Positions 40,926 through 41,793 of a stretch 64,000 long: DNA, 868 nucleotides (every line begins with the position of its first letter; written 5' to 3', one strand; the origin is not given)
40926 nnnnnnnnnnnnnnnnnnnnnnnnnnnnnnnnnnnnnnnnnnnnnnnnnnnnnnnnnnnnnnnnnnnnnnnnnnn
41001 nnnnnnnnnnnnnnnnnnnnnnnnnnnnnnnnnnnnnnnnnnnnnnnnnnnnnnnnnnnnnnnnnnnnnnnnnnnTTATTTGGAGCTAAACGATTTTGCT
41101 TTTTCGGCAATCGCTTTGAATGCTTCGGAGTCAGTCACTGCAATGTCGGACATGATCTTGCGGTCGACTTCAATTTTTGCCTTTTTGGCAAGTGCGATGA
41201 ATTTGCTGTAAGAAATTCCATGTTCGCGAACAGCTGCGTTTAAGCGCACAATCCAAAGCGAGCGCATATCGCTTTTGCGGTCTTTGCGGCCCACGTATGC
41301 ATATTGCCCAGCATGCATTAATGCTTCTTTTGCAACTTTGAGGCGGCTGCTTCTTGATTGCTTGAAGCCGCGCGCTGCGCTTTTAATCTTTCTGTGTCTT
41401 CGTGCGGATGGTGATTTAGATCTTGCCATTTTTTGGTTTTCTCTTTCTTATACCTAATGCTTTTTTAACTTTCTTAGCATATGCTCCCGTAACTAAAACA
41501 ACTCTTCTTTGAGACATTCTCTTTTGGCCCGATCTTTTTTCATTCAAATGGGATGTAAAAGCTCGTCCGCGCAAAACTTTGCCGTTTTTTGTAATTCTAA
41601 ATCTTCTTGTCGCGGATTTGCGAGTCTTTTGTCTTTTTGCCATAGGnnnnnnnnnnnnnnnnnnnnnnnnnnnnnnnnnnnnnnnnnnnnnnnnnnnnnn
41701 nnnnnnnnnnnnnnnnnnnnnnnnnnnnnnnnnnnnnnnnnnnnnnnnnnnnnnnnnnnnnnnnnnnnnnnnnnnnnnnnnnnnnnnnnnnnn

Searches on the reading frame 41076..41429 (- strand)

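Call 28: search_protein_families(library=pfam, proteins=[window:41076-41429:-])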
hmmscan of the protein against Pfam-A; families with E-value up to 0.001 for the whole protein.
window:41076-41429:- (117 aa): 1 family
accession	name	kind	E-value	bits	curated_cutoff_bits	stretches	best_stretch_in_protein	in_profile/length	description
PF00453.23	Ribosomal_L20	-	2.3e-35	121.4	30.8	1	7-107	7-107/107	Ribosomal protein L20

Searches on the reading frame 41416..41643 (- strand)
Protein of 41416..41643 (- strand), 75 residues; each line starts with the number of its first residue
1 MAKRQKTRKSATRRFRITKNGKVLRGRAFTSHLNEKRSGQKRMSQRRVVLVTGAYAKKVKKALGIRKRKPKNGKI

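Call 28: search_protein_families(library=pfam, proteins=[window:41416-41643:-])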
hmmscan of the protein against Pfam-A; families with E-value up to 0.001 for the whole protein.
window:41416-41643:- (75 aa): 1 family
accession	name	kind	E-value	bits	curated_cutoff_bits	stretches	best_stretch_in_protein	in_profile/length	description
PF01632.24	Ribosomal_L35p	-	3.1e-13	50.4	28.9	1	5-63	3-61/61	Ribosomal protein L35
